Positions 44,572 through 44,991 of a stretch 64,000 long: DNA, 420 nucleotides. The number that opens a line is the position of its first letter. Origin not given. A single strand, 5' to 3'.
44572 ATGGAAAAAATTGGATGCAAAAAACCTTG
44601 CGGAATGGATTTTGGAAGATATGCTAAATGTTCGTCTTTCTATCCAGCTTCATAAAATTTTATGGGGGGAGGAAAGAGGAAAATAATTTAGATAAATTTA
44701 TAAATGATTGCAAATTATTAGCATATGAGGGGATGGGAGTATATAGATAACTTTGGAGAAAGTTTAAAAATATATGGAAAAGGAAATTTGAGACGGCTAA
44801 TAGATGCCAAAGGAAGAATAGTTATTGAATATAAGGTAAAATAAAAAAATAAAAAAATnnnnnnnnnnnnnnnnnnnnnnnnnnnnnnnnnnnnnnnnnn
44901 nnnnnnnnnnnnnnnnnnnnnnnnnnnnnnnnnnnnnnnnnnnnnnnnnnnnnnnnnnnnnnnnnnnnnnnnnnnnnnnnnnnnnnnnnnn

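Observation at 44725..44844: Two paralogous ~39-aa ORFs, missed by the ORF track, sit next to queE and purE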

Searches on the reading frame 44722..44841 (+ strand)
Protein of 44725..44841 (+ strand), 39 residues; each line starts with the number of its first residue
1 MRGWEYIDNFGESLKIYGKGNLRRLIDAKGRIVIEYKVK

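Call 9: search_protein_families(library=pfam, proteins=[window:44725-44841:+], max_evalue=10)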
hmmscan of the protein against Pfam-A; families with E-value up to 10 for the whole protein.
seq(39 aa): 0 families

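Call 14: find_homologous_proteins(query=A2, max_evalue=1)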
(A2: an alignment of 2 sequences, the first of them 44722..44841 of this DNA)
Query A2 (2 sequences) (40 aa, profile of the alignment): 2 proteins with E <= 1 among 2 candidates.
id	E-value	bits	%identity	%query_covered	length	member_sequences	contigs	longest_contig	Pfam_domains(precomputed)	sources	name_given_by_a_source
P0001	6.2e-22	95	46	98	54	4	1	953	-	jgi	-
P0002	1.5e-21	94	100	98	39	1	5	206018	-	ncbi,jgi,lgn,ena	-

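Call 16: list_cluster_members(proteins=[P0001, P0002])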
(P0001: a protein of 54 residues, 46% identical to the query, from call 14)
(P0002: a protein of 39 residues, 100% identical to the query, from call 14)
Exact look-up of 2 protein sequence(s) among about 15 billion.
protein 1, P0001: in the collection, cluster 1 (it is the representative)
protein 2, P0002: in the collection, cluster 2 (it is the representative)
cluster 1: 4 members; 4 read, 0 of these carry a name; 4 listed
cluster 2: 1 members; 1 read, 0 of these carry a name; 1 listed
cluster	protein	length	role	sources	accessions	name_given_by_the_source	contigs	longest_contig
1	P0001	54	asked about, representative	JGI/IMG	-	-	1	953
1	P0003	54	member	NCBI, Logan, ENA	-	-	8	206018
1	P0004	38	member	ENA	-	-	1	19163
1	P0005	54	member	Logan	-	-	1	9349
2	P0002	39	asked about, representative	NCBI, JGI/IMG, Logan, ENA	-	-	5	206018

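Call 17: find_encoding_contigs(protein=P0002, flank=6000, max_places=6)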
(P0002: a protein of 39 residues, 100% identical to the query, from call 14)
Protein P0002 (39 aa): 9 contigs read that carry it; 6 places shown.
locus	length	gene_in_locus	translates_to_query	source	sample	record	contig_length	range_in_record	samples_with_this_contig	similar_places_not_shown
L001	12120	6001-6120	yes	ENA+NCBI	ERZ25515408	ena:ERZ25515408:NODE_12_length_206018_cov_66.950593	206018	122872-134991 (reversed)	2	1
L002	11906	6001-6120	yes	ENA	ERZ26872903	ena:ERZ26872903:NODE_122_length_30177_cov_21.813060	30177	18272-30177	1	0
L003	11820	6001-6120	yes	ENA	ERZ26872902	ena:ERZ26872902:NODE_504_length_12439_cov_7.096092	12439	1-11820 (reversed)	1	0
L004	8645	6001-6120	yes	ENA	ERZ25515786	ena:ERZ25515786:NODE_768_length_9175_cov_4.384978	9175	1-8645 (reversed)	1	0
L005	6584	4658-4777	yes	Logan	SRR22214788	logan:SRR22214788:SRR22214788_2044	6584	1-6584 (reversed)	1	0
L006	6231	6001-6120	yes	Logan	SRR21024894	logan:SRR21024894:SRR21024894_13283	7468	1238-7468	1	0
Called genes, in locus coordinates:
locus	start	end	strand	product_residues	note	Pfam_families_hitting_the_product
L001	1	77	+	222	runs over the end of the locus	PF01912:eIF-6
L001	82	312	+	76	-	PF01775:Ribosomal_L18A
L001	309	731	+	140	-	PF02996:Prefoldin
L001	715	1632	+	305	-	PF13401:AAA_22 (faint), PF02881:SRP54_N, PF13604:AAA_30 (weak), PF00448:SRP54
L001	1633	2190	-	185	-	PF02441:Flavoprotein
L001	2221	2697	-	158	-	PF08745:PIN_5 (faint), PF01850:PIN (faint), PF11848:DUF3368 (weak), PF17146:PIN_6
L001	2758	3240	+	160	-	PF01242:PTPS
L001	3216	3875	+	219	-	PF00733:Asn_synthase, PF02568:ThiI (weak), PF06508:QueC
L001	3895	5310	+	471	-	-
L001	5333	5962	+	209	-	PF13353:Fer4_12 (weak), PF04055:Radical_SAM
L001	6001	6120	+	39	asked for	-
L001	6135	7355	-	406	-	PF23023:Anti-Pycsar_Apyc1 (weak), PF00753:Lactamase_B, PF10996:Beta-Casp, PF07521:RMMBL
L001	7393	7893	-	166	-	PF09824:ArsR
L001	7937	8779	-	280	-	PF00892:EamA, PF03151:TPT (faint), PF00892:EamA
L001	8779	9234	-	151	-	PF01948:PyrI, PF02748:PyrI_C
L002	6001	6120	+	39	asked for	-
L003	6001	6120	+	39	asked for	-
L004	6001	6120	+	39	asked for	-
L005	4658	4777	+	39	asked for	-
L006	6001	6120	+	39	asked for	-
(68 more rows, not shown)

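Call 20: find_related_loci(query=A2, collection=genome_contigs, flank=6000)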
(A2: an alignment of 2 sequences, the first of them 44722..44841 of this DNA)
Query A2 (40 aa) in genome_contigs; peptide patterns used: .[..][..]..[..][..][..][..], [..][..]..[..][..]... (x = any residue, [..] = any of these).
153 stretches matched a pattern; 2 encode a relative of the query (tblastn E <= 1e-3); 2 distinct loci.
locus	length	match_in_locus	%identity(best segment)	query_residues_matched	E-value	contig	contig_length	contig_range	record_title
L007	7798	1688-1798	74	2-39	9e-17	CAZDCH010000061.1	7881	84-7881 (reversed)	MAG TPA_asm: uncultured Thermoplasmatales archaeon isolate binchicken_co6_521 genome assembly, contig: NODE_11889_length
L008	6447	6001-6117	56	2-40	1e-13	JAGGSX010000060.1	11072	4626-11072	MAG: Thermoplasmata archaeon isolate AUK033 PB_MANV_033_c_000000000652, whole genome shotgun sequence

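Call 26: search_protein_families(library=pfam, proteins=[L007:1826-2611:+, L007:2613-4115:+, L007:1051-1620:-, L007:159-1070:+], max_evalue=0.001)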
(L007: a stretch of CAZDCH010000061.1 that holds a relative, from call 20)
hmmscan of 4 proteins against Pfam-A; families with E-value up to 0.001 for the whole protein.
L007:1826-2611:+ (261 aa): 1 family
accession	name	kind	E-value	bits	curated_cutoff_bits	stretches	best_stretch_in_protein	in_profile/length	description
PF09376.16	NurA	-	5.4e-10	39.6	21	1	166-222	197-254/254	NurA domain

L007:2613-4115:+ (500 aa): 1 family
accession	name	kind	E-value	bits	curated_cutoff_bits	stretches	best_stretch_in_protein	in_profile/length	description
PF01935.23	DUF87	-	1.1e-26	94.8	23.2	1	131-352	1-220/220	Helicase HerA, central domain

L007:1051-1620:- (189 aa): 1 family
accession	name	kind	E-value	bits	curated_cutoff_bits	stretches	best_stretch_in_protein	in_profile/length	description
PF02441.25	Flavoprotein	-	3e-46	157.4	22.7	1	1-172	1-162/162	Flavoprotein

L007:159-1070:+ (303 aa): 13 families
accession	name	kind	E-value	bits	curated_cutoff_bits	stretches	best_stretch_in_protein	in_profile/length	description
PF00448.28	SRP54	-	3.7e-75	252.3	22.7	1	109-302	2-195/196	SRP54-type protein, GTPase domain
PF02881.24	SRP54_N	-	2.1e-08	34.7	22.4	1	28-85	17-74/75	SRP54-type protein, helical bundle domain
PF13604.12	AAA_30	-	7.1e-07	29.6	27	1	108-230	18-125/191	AAA domain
PF13207.12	AAA_17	-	5.8e-06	27.1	27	1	114-227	1-108/136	AAA domain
PF13401.12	AAA_22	-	9.2e-06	26.4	27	1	110-218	7-110/130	AAA domain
PF13245.12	AAA_19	-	5.3e-05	23.9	25.1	1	108-230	11-126/134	AAA domain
PF25199.1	nSTAND_NTPase5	-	8.9e-05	22.8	34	0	103-140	36-74/145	Novel STAND NTPase 5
PF20720.3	nSTAND3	-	9.6e-05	22.6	27.2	1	99-144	9-52/155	Novel STAND NTPase 3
PF06414.18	Zeta_toxin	-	0.00019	21.4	22.3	1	105-195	13-100/199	Zeta toxin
PF01656.29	CbiA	-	0.00033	21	25.4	0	118-266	9-92/125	CobQ/CobB/MinD/ParA nucleotide binding domain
PF13671.12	AAA_33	-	0.00041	21.1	27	1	110-167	1-47/143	AAA domain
PF03205.20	MobB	-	0.00089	19.6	26.6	0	110-138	1-29/133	Molybdopterin guanine dinucleotide synthesis protein B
PF01583.26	APS_kinase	-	0.00091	19.7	21.1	0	108-157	2-51/152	Adenylylsulphate kinase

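Call 28: search_protein_representatives(alignment_id=A2)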
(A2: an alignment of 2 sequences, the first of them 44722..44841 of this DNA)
Query: 2 sequences, 41 profile positions. Proteins with E-value up to 0.001 (for the whole library): 69; up to 1e-10: 6; up to 1e-30: 0. The best 69 are listed.
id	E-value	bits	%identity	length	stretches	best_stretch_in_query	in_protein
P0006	3.8e-15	71.4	-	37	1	3-40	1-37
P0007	8.3e-15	70.4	-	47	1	1-41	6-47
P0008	5.0e-13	64.7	-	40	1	3-41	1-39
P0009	2.3e-11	59.4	-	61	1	3-39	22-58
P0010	3.0e-11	59.0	-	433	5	6-37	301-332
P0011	9.3e-11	57.4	-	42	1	4-40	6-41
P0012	5.6e-09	51.7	-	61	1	3-40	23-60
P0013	2.7e-08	49.5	-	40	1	3-40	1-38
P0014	3.5e-08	49.2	-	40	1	3-39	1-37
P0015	4.1e-08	48.9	-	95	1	4-40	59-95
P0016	5.0e-08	48.7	-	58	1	4-41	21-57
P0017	8.6e-08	47.9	-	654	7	7-36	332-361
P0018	1.3e-07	47.3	-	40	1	4-39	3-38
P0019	1.3e-07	47.3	-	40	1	4-38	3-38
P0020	1.7e-07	47.0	-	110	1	3-40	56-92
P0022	2.1e-07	46.7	-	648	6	5-37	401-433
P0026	1.9e-06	43.6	-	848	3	6-37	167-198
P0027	2.7e-06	43.1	-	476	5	5-36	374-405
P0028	3.5e-06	42.8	-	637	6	5-39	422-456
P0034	1.1e-05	41.2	-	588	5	10-37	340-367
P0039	2.7e-05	39.9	-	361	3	20-38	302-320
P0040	3.1e-05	39.7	-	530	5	14-38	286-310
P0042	4.1e-05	39.3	-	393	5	5-36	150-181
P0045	7.0e-05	38.6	-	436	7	26-39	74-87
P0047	7.3e-05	38.5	-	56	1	5-39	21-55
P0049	7.4e-05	38.5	-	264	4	3-37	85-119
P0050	8.0e-05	38.4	-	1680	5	18-39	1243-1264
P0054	1.5e-04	37.5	-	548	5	27-39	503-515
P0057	1.7e-04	37.4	-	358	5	12-37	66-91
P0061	3.4e-04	36.4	-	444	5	5-38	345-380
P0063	3.5e-04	36.3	-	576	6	6-37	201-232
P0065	4.0e-04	36.2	-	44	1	3-41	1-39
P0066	4.2e-04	36.1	-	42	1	4-39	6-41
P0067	4.8e-04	35.9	-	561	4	7-36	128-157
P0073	8.7e-04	35.1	-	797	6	10-37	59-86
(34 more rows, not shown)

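Call 30: search_protein_families(library=pfam, proteins=[P0010, P0017, P0022, P0026, P0027, P0028, P0034, P0042, P0049, P0015], max_evalue=0.01)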
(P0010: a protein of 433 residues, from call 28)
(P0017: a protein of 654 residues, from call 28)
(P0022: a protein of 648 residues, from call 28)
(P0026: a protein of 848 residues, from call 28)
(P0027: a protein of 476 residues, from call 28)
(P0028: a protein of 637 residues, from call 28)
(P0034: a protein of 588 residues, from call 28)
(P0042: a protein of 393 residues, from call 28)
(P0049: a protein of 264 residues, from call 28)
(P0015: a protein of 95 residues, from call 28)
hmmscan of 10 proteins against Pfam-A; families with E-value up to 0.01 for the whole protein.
P0010 (433 aa): 1 family
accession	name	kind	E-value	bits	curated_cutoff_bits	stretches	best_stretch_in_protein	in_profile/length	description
PF14903.11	WG_beta_rep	-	3.4e-81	267.3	25.6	8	179-213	1-35/35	WG containing repeat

P0017 (654 aa): 3 families
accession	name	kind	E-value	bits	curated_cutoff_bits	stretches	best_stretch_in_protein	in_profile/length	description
PF14903.11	WG_beta_rep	-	1.9e-108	354.4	25.6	10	78-112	1-35/35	WG containing repeat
PF08855.15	DUF1825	-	6.9e-09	36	25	0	335-405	15-83/103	Domain of unknown function (DUF1825)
PF13271.11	DUF4062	-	6.4e-07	29.9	24.7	0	16-62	36-82/82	Domain of unknown function (DUF4062)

P0022 (648 aa): 4 families
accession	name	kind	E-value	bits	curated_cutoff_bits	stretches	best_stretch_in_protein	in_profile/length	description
PF14903.11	WG_beta_rep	-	2.4e-105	344.5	25.6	10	421-455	1-35/35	WG containing repeat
PF21937.1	Yop-YscD_ppl_2nd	-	7.3e-07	29.2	27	0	279-304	22-47/67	YscD/CdsD-like Bon-like domain 2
PF11611.13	DUF4352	-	0.00035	21.3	25.9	1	138-204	47-115/122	Domain of unknown function (DUF4352)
PF22893.2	ULD_2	-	0.0041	17.7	24.5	0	619-647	34-62/85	Ubiquitin-like domain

P0026 (848 aa): 1 family
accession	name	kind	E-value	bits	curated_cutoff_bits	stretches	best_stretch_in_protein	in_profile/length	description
PF14903.11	WG_beta_rep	-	8.9e-64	211.6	25.6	6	186-218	1-33/35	WG containing repeat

P0027 (476 aa): 2 families
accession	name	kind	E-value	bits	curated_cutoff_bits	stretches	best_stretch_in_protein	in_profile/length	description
PF14903.11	WG_beta_rep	-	1.9e-98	322.5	25.6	8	360-394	1-35/35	WG containing repeat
PF02519.19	Auxin_inducible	-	0.0016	19.1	26.3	0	355-376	66-86/95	Auxin responsive protein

P0028 (637 aa): 2 families
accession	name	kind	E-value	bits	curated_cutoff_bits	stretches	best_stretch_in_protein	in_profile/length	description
PF14903.11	WG_beta_rep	-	2.5e-69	229.3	25.6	6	408-442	1-35/35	WG containing repeat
PF12895.13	ANAPC3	-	0.0023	18.6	27.2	1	34-98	18-81/82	Anaphase-promoting complex, cyclosome, subunit 3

P0034 (588 aa): 1 family
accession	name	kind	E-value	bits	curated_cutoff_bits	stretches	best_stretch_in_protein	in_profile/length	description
PF14903.11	WG_beta_rep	-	4.1e-69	228.6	25.6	7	251-286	1-35/35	WG containing repeat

P0042 (393 aa): 1 family
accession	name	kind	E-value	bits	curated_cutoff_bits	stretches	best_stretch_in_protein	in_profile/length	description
PF14903.11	WG_beta_rep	-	4e-80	263.9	25.6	7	279-313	1-35/35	WG containing repeat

P0049 (264 aa): 1 family
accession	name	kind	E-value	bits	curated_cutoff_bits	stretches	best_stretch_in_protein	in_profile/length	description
PF14903.11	WG_beta_rep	-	2.5e-56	187.7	25.6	5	107-141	1-35/35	WG containing repeat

P0015 (95 aa): 0 families

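Call 35: find_homologous_proteins(query=A3, max_evalue=0.001)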
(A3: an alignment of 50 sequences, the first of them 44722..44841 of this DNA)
Query A3 (50 sequences) (40 aa, profile of the alignment): 31 proteins with E <= 0.001 among 207 candidates.
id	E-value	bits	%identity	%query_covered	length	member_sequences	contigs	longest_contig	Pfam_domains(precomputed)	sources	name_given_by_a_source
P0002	4.7e-16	76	100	98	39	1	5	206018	-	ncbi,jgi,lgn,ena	-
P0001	1.2e-14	72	46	98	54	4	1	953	-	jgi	-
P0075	2.9e-14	70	53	90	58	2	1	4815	-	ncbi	ncbi:MAG: hypothetical protein ACP5FL_06455 [Thermoplasmatota archaeon]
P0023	7.5e-13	66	44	90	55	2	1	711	-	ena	-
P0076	2.0e-12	64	52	60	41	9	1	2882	-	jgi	jgi:hypothetical protein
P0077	4.0e-12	64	42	90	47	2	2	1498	-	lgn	-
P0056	6.6e-12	63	39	90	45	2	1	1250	-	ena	-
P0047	1.4e-11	62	54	57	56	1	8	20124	-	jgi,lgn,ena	-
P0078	2.6e-11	61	43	90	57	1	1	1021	-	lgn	-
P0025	3.2e-11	61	39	90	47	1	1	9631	-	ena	-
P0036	5.6e-11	60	42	63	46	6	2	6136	-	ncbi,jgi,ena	-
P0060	5.7e-11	60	41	90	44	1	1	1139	-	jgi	-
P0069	1.0e-10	59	39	90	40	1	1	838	-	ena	-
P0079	2.7e-10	58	38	98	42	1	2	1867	-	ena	-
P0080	2.7e-10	58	41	90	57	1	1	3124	-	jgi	jgi:muconolactone delta-isomerase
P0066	6.1e-10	57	46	57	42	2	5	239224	-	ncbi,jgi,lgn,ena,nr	ncbi:MAG: hypothetical protein PHU95_05425 [Candidatus Thermoplasmatota archaeon]|nr:hypothetical pr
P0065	2.0e-9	55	28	98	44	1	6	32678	-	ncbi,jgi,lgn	-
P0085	5.9e-9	53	52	60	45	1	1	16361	-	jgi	-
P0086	7.5e-9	53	52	63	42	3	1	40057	-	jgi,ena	-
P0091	5.6e-7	47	36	98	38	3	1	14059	-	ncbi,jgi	-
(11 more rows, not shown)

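Call 36: find_encoding_contigs(protein=P0066, flank=5000, max_places=2)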
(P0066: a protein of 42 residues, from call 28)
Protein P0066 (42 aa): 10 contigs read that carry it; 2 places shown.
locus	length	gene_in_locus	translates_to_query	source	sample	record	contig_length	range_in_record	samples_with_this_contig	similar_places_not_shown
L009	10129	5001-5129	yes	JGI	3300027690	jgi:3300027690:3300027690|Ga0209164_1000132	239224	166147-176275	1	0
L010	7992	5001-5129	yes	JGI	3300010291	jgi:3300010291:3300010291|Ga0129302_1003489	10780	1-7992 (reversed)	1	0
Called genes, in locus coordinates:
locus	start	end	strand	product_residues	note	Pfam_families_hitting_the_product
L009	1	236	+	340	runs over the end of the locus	PF04055:Radical_SAM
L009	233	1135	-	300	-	PF22082:TtuA_LIM_N, PF01171:ATP_bind_3, PF16503:zn-ribbon_14 (weak)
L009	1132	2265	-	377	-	PF00226:DnaJ, PF01556:DnaJ_C, PF00684:DnaJ_CXXCXGXG, PF27659:CHP02642 (faint)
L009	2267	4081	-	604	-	PF00012:HSP70, PF06723:MreB_Mbl, PF00012:HSP70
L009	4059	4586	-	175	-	PF01025:GrpE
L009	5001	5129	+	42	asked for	-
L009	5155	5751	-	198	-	-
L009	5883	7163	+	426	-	PF04894:Nre_N, PF04895:Nre_C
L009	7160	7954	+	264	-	PF04055:Radical_SAM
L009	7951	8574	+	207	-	PF02353:CMAS (faint), PF01209:Ubie_methyltran, PF13489:Methyltransf_23, PF08003:Methyltransf_9 (weak), PF13847:Methyltransf_31, PF08241:Methyltransf_11, PF08242:Methyltransf_12, PF13649:Methyltransf_25, +1 more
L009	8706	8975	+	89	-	PF01893:UPF0058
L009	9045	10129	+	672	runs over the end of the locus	PF08126:Propeptide_C25, PF01364:Peptidase_C25, PF17957:Big_7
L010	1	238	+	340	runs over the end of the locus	PF04055:Radical_SAM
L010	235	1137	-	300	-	PF22082:TtuA_LIM_N, PF01171:ATP_bind_3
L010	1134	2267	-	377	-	PF00226:DnaJ, PF01556:DnaJ_C, PF00684:DnaJ_CXXCXGXG, PF27659:CHP02642 (faint)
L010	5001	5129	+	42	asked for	-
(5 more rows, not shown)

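Call 37: find_encoding_contigs(protein=P0086, flank=5000, max_places=2)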
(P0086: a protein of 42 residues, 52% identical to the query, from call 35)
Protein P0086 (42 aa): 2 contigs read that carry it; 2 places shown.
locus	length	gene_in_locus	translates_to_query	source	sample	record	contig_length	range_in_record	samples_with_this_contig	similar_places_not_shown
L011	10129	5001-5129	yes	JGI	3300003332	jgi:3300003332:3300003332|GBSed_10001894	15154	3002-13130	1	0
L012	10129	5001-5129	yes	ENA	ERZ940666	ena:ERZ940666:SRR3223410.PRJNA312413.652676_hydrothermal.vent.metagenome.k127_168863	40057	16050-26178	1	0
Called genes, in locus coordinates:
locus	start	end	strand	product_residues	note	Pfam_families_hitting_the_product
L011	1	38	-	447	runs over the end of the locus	PF02812:ELFV_dehydrog_N, PF00208:ELFV_dehydrog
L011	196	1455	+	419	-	PF01769:MgtE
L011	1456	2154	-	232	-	-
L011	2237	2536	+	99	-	-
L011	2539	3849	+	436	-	PF00989:PAS (faint), PF13426:PAS_9 (faint), PF08447:PAS_3, PF08448:PAS_4 (weak), PF08447:PAS_3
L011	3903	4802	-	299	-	PF01040:UbiA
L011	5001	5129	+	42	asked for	-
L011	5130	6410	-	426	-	PF00215:OMPdecase, PF03060:NMO (weak), PF04131:NanE (weak), PF00977:His_biosynth, PF03737:RraA-like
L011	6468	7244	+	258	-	PF17244:CDC24_OB3 (faint), PF01336:tRNA_anti-codon (weak)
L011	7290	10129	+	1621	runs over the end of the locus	PF18911:PKD_4, PF00801:PKD, PF18911:PKD_4, PF00801:PKD, PF18911:PKD_4, PF00801:PKD, PF18911:PKD_4, PF05048:NosD, +13 more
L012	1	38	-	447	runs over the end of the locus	PF02812:ELFV_dehydrog_N, PF00208:ELFV_dehydrog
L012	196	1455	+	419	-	PF01769:MgtE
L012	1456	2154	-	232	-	-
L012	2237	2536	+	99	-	-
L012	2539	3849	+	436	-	PF00989:PAS (faint), PF13426:PAS_9 (faint), PF08447:PAS_3, PF08448:PAS_4 (weak), PF08447:PAS_3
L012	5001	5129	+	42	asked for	-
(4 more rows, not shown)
